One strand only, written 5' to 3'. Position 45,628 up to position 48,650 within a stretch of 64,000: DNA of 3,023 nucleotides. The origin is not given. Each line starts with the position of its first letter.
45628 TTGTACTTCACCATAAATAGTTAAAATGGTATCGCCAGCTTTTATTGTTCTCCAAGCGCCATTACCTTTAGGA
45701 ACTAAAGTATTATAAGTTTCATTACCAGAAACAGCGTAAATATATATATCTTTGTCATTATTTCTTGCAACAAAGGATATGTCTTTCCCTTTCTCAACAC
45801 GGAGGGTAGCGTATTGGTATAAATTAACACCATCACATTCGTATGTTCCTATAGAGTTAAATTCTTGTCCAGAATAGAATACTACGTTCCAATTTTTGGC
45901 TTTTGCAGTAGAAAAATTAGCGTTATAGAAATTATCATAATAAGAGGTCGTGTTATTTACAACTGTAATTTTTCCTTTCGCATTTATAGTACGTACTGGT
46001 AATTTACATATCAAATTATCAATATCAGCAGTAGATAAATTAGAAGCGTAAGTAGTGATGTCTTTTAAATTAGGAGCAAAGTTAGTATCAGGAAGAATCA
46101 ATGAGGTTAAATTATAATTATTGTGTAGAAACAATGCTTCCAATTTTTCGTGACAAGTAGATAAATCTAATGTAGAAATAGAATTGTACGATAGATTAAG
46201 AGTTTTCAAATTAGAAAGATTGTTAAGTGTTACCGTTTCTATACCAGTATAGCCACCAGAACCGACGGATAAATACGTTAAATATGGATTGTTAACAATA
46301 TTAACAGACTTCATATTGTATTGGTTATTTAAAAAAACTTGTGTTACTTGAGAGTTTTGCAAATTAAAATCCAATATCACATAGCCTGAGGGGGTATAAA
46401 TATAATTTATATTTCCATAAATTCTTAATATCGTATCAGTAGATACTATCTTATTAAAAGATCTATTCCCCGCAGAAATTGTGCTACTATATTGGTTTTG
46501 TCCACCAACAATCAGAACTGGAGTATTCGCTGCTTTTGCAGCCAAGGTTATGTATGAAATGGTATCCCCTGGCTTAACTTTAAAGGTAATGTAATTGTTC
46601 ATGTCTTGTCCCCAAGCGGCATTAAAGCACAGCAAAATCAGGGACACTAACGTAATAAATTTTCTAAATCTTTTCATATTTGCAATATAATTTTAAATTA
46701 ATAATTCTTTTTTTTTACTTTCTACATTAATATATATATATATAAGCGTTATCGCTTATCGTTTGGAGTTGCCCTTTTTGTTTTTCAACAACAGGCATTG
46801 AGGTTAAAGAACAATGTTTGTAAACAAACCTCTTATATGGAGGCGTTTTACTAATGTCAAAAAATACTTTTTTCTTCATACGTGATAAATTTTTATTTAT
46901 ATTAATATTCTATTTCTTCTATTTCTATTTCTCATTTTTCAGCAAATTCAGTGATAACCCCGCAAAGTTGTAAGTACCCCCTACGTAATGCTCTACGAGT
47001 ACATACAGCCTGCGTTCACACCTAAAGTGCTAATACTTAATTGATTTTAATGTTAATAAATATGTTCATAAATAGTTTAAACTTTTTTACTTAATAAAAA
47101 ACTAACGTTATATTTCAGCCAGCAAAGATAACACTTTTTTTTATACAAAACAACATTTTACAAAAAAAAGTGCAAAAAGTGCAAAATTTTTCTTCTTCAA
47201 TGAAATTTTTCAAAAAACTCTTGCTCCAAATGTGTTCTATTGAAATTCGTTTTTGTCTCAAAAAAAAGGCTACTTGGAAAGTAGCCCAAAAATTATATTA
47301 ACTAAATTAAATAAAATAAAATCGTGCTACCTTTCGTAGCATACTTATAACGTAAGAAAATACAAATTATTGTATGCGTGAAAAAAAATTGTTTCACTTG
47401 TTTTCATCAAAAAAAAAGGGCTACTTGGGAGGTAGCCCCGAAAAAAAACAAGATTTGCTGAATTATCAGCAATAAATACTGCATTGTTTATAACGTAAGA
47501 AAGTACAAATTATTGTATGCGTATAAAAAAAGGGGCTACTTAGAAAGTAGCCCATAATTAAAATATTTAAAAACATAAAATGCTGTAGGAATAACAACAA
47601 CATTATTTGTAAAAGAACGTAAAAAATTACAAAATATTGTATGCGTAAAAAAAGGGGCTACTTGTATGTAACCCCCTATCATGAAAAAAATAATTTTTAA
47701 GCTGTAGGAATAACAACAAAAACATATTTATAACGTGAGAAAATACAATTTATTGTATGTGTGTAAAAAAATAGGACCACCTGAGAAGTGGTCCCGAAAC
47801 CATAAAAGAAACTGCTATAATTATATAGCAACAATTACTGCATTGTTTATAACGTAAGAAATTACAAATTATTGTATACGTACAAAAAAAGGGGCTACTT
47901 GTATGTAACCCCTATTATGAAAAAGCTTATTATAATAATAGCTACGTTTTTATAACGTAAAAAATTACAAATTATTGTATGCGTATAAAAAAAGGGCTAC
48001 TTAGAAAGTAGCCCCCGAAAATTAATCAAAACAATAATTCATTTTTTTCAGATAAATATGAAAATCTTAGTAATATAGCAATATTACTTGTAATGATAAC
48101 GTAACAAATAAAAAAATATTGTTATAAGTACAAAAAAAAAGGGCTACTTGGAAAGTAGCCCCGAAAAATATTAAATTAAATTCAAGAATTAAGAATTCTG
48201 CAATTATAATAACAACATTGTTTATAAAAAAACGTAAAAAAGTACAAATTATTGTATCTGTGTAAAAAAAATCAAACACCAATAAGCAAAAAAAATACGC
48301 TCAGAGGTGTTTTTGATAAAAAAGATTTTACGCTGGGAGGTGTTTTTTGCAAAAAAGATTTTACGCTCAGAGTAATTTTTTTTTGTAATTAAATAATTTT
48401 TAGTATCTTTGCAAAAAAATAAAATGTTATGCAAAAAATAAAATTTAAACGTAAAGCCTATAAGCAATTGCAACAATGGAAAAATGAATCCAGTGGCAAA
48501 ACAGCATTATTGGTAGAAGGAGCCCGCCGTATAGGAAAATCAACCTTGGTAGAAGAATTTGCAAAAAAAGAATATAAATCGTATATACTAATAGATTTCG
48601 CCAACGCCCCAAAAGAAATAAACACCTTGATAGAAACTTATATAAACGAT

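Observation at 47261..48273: Eight head-to-tail cassettes of conserved box + variable hairpin + intrinsic terminator: a candidate tandem small-RNA gene array upstream of the giant LRR gene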

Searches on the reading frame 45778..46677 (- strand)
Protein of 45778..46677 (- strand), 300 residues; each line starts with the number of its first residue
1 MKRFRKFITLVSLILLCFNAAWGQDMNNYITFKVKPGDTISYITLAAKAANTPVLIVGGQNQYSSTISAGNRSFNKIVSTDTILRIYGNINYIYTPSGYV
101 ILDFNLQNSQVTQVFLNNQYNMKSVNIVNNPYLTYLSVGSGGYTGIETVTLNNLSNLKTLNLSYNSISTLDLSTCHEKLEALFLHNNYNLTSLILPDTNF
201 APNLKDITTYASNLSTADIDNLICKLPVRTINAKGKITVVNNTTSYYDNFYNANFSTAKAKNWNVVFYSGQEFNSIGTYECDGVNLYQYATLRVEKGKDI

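Call 81: find_homologous_proteins(query=window:45778-46677:-, max_evalue=1e-10)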
Query window:45778-46677:-: 1184 candidates shared short words with the query, none scored E <= 1e-10.
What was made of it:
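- Tried and rejected: The N-terminus of the giant protein has no homologues, so orthologous upstream regions could not be fetched (call 81).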

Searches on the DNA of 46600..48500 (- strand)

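Call 7: search_rna_families(source=window, start=46600, end=48500, threshold=evalue, max_evalue=10)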
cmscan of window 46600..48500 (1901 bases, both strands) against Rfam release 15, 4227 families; matches with E-value up to 10: 35.
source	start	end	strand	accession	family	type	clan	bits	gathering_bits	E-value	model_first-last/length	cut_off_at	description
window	47264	47335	-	RF00078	MicA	Gene; sRNA;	-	30.8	41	0.028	1-75/75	no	MicA sRNA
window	47250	47330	-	RF02732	JA04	Gene; sRNA;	-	28.1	81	0.18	1-81/81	no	Aggregatibacter sRNA JA04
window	47409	47490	-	RF02869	ncS025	Gene; sRNA;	-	27.2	46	0.032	1-85/85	no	Burkholderia sRNA 25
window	48132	48208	-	RF02869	ncS025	Gene; sRNA;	-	27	46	0.034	1-85/85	no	Burkholderia sRNA 25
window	47526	47569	-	RF02838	Ref55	Gene; sRNA;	-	24.7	43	1.2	1-54/54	no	Enterococcus sRNA 55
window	47262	47310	-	RF01388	isrD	Gene; sRNA;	-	24.5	37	0.045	1-51/51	no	isrD Hfq binding RNA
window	47847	47958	-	RF02579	tsr26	Gene; sRNA;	-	24.1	141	0.72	1-122/122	no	S. aureus tsr26 small RNA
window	47887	47975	-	RF02379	csRNA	Gene; sRNA;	-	23.3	57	3.6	1-93/93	no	Cia-dependent small RNA csRNA1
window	47647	47742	-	RF01401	rseX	Gene; sRNA;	-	22.6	50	7.2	1-94/94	no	rseX Hfq binding RNA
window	47525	47614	-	RF03534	sRNA71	Gene; sRNA;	-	21.6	50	3.4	1-104/104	no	Staphylococcus sRNA71 small RNA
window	47189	47265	-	RF03064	RAGATH-18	Gene; sRNA;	-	21.1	44.9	0.77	1-71/71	no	RAGATH-18 RNA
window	47211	47285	-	RF02869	ncS025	Gene; sRNA;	-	20.3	46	1.1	1-85/85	no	Burkholderia sRNA 25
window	47518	47590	-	RF00519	suhB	Gene; sRNA;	CL00108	20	41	0.37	1-77/77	no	Makes More Granules Regulator RNA (mmgR)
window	47986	48059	-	RF01775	RsaOG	Gene; sRNA;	-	20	50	4.2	1-147/147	no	RNA S.aureus Orsay G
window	47763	47879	-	RF02069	STnc70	Gene; sRNA;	-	19.6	40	0.42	1-149/149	no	Enterobacterial sRNA STnc70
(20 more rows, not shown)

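Call 75: search_dna_similar(query=window:47240-48290:-, collection=phages, mode=distant, max_rows=10)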
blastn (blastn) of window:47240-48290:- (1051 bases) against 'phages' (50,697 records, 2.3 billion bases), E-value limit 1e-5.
No match.

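Call 76: search_dna_similar(query=window:47240-48290:-, collection=plasmids, mode=distant, max_rows=10)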
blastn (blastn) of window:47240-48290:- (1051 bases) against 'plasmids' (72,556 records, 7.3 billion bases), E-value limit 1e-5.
No match.
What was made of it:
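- Tried and rejected: Phage and plasmid BLAST gave no match (calls 75, 76).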

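Call 83: build_rna_model(alignment_id=A1)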
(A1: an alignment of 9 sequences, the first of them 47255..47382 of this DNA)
Model R1 built from alignment A1 (9 sequences, 156 columns); structure: RNAalifold consensus.
model positions 126; base pairs 13; branch points 1; effective number of sequences 2.61; information 0.59 bits per position. Calibrated on 0.2 Mb of random sequence (short: E-values are rough).
structure used (alignment columns):
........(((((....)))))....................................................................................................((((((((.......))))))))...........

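Call 84: search_with_rna_model(model_id=R1, source=window, max_evalue=1)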
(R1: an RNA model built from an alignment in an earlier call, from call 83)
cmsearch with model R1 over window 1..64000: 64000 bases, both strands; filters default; matches with E-value up to 1: 16.
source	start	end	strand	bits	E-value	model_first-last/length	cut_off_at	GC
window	47406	47525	-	117.5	1.1e-18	1-126/126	no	0.32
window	47762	47884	-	116.1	2e-18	1-126/126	no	0.3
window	48129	48264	-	105.7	1.5e-16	1-126/126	no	0.24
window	47255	47382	-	103.3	3.9e-16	1-126/126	no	0.27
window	50144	50277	-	96.9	5.5e-15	1-126/126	no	0.21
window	47930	48015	+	25.4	0.039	33-115/126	no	0.27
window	47472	47554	+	22.7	0.12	35-115/126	no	0.3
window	32920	33037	-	20.8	0.26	1-126/126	no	0.25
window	47063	47146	+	20.3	0.31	1-126/126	no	0.21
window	47345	47439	+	20.3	0.32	25-115/126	no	0.32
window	50107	50177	+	19.9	0.38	35-115/126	no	0.3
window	46852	46900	+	19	0.55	1-126/126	no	0.16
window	2524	2610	+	18.2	0.75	1-126/126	no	0.22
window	90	162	-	18.2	0.76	1-126/126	no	0.21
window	33743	33846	-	18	0.83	1-126/126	no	0.31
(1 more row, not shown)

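Call 85: search_with_rna_model(model_id=R1, sources=[L001, L002, L003, L004, L005, L006, L007, L008, L009, L010, L011, L012, L013, L014, L015, L016, L017, L018, L019, L020, L021, L022, L023, L024, L025, L026, L027, L028, L029, L030, L031, L032, L033, L034, L035, L036, L037, L038, L039, L040, L041, L042, L043, L044, L045, L046, L047, L048, L049, L050, L051, L052, L053, L054, L055, L056, L057, L058, L059, L060, L061, L062, L063, L064, L065, L066, L067, L068, L069, L070, L071, L072, L073, L074, L075, L076, L077, L078, L079, L080, L176, L177, L178, L179, L180, L181, L182, L183, L184, L185, L186, L187, L188, L189, L190, L191, L192, L193, L194, L195], max_evalue=1)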
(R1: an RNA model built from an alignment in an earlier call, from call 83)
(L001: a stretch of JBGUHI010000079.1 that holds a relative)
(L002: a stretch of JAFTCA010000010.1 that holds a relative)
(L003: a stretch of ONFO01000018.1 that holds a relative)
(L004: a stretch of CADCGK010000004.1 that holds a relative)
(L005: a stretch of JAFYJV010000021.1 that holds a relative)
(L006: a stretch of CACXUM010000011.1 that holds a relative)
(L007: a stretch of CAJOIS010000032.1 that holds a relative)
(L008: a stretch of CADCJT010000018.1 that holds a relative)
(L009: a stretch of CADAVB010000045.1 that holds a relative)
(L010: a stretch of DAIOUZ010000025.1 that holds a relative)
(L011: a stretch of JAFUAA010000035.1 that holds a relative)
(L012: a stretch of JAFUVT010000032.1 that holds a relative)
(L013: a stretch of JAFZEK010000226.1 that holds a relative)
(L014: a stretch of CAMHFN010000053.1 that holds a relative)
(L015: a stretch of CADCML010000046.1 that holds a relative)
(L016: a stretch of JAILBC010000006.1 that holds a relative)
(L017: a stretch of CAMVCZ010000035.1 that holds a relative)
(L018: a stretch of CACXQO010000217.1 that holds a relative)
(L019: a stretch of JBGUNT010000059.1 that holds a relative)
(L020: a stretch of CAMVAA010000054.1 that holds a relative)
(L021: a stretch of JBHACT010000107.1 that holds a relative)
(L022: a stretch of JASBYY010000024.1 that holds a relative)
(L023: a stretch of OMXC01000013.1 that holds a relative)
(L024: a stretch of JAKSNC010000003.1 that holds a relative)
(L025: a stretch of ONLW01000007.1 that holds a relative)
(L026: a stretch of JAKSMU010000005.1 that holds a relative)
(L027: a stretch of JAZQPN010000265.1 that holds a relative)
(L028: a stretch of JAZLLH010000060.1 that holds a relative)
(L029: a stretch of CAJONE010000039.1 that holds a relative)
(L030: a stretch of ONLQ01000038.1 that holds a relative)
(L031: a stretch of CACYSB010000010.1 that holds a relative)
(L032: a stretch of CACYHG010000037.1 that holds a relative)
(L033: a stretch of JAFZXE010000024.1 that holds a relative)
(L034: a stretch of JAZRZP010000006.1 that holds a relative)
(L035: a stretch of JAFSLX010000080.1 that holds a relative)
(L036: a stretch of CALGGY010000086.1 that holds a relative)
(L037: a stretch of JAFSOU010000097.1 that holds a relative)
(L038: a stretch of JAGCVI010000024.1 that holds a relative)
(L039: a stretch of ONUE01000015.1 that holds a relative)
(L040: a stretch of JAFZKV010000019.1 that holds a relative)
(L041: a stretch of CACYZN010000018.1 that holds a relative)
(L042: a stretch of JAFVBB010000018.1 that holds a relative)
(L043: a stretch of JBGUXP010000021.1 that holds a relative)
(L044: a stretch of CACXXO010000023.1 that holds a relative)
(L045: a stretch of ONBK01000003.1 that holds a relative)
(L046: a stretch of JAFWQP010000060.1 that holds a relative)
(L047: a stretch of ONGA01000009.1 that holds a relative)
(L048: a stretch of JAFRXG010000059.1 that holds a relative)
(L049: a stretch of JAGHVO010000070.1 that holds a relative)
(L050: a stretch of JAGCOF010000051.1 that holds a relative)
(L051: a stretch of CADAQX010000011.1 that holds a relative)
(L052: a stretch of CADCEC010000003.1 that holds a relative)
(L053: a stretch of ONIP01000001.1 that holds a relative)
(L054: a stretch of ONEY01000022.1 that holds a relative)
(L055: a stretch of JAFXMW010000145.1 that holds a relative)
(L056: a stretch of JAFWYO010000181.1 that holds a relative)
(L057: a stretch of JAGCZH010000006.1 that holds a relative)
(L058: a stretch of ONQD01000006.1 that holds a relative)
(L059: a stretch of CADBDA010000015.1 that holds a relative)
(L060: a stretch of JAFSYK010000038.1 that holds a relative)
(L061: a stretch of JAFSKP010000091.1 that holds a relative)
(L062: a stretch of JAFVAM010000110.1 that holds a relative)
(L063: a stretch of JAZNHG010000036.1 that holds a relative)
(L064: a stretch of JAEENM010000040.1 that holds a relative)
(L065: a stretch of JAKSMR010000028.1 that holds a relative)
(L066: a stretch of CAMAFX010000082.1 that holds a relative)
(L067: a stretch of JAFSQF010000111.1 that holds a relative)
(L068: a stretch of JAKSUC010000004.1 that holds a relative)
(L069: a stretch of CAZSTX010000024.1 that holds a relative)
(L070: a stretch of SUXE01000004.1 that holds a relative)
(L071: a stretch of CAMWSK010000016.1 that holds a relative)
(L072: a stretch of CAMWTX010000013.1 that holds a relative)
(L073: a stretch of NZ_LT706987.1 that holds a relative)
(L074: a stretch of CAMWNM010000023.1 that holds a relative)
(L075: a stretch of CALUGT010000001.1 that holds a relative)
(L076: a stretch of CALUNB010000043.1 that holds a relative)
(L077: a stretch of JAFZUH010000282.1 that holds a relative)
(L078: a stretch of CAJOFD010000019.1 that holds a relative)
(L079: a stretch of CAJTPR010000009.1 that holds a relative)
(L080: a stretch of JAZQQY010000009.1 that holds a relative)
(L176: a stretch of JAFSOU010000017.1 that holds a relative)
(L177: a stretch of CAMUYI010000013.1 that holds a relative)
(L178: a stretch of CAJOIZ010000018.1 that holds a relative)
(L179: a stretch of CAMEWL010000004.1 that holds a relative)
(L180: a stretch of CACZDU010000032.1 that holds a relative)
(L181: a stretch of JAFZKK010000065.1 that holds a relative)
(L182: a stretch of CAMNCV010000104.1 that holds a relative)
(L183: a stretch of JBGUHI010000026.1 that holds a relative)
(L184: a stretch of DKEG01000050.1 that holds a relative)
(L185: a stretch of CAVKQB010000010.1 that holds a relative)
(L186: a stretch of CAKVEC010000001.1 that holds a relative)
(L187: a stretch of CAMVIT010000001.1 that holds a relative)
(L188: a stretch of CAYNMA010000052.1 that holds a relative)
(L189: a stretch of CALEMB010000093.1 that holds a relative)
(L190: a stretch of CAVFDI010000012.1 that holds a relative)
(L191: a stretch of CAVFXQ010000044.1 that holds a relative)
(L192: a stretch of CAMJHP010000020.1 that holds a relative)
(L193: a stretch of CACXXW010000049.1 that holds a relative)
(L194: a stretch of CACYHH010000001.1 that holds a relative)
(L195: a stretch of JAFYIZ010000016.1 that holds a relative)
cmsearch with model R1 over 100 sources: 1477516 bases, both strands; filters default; matches with E-value up to 1: 0.
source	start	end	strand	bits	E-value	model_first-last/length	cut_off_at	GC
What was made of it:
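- On Tandem / sibling trans-acting sRNA genes (generic class): The covariance model R1 had no hit in 1.48 Mb (call 85).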

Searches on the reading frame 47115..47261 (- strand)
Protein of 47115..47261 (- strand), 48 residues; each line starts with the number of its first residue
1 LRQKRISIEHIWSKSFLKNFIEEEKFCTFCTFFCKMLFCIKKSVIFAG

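Call 65: find_encoding_contigs(protein=window:47115-47261:-, flank=10000, max_places=10)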
Protein window:47115-47261:- (48 aa): no gene with exactly this product is on record in the collection.

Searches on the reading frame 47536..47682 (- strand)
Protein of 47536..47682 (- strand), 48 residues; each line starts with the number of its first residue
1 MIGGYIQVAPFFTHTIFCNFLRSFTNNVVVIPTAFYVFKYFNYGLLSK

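Call 66: find_encoding_contigs(protein=window:47536-47682:-, flank=10000, max_places=10)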
Protein window:47536-47682:- (48 aa): no gene with exactly this product is on record in the collection.

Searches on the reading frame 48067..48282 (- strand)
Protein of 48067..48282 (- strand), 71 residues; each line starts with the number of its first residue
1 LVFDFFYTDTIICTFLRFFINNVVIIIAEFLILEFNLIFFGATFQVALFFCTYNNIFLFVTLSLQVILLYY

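Call 64: find_encoding_contigs(protein=window:48067-48282:-, flank=10000, max_places=10)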
Protein window:48067-48282:- (71 aa): no gene with exactly this product is on record in the collection.
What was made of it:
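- Tried and rejected: Three small ORFs of the array are not on record in the assembly index (calls 64-66).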
